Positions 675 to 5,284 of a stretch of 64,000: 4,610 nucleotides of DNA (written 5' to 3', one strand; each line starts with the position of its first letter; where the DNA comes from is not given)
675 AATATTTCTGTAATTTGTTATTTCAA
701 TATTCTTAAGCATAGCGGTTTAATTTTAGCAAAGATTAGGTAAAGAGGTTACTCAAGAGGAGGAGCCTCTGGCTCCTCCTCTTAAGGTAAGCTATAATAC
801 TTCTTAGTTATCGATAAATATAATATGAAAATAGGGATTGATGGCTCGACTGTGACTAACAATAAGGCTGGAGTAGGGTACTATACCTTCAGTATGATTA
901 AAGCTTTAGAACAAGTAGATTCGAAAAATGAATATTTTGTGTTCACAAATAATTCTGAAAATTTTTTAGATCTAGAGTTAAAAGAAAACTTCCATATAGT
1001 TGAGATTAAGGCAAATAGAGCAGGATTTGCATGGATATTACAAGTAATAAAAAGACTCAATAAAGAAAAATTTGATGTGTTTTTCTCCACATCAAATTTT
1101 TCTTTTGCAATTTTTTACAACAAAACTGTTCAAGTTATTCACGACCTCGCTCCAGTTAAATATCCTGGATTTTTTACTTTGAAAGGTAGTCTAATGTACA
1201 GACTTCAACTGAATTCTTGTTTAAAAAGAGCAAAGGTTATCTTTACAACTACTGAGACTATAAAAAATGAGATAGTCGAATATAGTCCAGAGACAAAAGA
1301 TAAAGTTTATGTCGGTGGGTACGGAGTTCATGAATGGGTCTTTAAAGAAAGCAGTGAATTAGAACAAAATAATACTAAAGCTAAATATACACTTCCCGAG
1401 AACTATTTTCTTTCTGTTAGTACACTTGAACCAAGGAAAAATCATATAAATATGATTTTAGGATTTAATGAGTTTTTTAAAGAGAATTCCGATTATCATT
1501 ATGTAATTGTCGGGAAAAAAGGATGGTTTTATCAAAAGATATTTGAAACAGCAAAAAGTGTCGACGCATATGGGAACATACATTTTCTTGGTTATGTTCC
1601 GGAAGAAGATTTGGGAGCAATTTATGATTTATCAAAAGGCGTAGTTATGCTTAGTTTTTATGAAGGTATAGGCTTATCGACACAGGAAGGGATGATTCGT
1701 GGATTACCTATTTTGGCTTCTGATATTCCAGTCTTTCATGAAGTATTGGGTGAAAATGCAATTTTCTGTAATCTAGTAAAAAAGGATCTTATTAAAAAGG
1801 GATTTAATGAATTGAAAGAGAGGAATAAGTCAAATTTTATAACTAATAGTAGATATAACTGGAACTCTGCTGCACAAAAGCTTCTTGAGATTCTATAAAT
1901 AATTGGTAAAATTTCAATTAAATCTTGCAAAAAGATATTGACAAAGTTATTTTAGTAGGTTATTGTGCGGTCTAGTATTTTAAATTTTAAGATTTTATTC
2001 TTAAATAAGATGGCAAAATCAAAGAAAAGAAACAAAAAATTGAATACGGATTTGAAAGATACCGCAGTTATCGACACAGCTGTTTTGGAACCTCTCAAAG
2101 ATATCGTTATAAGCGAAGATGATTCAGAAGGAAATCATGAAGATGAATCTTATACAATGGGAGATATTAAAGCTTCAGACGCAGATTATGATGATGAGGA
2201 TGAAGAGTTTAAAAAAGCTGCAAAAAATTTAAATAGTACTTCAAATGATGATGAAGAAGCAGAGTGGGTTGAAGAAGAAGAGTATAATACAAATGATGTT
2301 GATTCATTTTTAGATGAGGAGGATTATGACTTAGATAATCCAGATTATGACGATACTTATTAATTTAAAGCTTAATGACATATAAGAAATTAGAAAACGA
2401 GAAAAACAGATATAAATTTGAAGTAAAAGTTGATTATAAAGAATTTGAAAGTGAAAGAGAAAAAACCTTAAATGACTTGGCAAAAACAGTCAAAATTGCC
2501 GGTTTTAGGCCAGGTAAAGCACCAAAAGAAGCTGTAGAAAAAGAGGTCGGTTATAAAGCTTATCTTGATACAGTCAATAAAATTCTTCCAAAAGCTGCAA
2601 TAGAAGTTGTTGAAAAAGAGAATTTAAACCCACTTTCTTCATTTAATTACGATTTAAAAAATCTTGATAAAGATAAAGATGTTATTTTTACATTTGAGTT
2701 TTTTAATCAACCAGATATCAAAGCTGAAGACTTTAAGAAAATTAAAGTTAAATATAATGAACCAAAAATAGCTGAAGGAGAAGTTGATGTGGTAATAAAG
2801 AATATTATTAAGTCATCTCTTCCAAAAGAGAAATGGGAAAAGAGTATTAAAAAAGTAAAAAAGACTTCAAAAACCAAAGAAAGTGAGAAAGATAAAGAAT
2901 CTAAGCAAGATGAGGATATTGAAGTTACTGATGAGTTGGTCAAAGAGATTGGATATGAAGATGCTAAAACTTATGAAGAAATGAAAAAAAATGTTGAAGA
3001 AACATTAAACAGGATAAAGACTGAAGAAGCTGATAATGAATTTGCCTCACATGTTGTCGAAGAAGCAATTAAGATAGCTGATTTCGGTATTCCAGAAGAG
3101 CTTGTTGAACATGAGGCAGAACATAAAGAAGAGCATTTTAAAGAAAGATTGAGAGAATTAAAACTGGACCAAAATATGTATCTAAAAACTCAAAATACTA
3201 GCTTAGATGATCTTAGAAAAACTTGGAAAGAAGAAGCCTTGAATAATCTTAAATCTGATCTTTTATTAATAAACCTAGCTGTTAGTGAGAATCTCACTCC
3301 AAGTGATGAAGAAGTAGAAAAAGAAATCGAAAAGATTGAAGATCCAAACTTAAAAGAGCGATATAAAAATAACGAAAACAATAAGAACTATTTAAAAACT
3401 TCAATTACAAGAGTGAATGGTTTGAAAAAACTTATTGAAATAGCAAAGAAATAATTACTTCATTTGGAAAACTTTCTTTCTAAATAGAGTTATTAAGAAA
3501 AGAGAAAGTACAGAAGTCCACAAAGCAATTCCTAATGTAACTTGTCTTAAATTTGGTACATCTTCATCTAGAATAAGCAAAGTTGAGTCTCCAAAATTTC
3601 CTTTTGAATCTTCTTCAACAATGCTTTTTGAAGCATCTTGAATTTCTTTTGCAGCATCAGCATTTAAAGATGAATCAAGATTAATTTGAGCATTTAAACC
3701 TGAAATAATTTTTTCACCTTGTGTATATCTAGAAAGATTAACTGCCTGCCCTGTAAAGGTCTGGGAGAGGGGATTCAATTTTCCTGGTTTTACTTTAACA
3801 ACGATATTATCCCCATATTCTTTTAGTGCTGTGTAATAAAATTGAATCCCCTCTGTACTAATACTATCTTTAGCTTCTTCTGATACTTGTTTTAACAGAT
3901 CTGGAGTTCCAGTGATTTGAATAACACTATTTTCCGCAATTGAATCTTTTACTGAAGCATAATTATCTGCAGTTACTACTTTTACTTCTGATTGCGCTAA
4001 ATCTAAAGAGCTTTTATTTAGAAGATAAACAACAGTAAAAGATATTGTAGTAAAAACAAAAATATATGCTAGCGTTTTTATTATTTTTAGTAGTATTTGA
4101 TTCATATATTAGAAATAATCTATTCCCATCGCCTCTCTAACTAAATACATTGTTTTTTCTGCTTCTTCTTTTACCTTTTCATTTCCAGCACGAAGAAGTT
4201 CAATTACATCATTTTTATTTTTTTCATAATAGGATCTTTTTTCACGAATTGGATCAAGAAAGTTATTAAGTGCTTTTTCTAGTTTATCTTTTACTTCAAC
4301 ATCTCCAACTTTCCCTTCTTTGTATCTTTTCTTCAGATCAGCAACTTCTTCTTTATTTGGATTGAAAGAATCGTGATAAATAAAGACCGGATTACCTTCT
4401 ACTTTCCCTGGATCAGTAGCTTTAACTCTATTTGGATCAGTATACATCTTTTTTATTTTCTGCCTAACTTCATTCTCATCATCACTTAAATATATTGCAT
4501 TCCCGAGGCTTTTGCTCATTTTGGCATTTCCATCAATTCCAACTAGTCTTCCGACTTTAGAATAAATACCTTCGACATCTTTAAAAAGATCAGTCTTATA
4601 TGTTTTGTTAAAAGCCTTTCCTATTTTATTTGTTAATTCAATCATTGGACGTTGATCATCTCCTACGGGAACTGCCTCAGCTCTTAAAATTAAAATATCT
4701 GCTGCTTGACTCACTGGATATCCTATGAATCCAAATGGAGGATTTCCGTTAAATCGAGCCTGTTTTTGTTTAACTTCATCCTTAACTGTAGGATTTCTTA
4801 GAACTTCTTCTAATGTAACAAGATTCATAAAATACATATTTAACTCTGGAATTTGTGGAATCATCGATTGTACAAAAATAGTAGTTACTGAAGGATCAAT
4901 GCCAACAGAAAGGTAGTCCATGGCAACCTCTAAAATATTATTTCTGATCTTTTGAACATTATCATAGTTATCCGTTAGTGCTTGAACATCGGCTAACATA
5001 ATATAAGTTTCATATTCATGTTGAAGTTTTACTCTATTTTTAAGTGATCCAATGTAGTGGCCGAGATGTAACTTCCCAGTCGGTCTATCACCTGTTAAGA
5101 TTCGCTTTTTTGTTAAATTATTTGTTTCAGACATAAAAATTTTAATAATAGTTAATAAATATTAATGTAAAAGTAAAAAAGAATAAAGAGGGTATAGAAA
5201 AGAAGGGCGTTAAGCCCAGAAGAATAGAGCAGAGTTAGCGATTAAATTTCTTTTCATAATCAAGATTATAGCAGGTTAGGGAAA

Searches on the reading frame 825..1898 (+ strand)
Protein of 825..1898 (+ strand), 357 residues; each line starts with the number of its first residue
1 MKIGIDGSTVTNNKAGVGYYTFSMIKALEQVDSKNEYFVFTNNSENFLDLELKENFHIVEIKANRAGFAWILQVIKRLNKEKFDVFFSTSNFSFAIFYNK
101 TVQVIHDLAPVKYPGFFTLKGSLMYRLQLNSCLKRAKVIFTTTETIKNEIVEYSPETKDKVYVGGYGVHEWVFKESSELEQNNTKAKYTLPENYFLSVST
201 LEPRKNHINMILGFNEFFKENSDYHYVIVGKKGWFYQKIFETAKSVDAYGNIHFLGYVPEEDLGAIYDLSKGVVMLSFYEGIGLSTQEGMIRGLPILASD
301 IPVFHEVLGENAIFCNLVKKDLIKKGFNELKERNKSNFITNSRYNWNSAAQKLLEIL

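Call 16: search_protein_families(library=pfam, proteins=[window:825-1898:+], max_evalue=0.001)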
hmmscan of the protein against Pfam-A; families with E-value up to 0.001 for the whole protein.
window:825-1898:+ (357 aa): 3 families
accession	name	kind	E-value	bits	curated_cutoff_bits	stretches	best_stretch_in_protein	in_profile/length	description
PF00534.26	Glycos_transf_1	-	1.3e-21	77.3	26.4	1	190-343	11-162/172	Glycosyl transferases group 1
PF13692.12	Glyco_trans_1_4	-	1.1e-14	55.4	27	1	194-316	3-125/142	Glycosyl transferases group 1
PF13439.12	Glyco_transf_4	-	2.1e-08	34.8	28.5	1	16-163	3-161/170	Glycosyltransferase Family 4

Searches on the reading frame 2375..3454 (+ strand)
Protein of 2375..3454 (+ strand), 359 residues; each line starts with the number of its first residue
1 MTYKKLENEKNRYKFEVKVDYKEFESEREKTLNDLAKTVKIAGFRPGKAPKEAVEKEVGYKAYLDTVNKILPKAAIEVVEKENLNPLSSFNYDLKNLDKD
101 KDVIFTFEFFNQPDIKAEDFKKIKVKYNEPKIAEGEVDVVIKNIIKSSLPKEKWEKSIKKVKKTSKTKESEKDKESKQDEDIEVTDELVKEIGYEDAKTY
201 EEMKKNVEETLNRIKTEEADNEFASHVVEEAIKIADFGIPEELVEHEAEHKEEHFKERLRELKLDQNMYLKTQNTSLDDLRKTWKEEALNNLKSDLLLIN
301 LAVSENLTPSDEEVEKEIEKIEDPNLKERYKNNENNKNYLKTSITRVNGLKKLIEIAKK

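Call 16: search_protein_families(library=pfam, proteins=[window:2375-3454:+], max_evalue=0.001)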
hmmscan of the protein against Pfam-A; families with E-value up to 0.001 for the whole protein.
window:2375-3454:+ (359 aa): 3 families
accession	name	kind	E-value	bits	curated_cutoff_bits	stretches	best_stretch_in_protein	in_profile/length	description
PF05697.18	Trigger_N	-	1.7e-30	106.6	22.2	1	1-144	1-144/144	Bacterial trigger factor protein (TF)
PF05698.19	Trigger_C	-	5e-20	72.6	22.7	1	200-353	2-160/162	Bacterial trigger factor protein (TF) C-terminus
PF13624.11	SurA_N_3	-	0.00047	20.5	27.2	1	270-322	71-121/162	SurA-like N-terminal domain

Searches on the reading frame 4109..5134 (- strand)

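Call 16: search_protein_families(library=pfam, proteins=[window:4109-5134:-], max_evalue=0.001)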
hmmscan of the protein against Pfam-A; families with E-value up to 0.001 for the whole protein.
window:4109-5134:- (341 aa): 2 families
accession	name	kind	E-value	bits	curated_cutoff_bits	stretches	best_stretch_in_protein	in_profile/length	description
PF00579.31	tRNA-synt_1b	-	6.9e-67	226.3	21.1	1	9-293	5-291/292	tRNA synthetases class I (W and Y)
PF01921.24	tRNA-synt_1f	-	0.0009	18.7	27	0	10-74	24-89/360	tRNA synthetases class I (K)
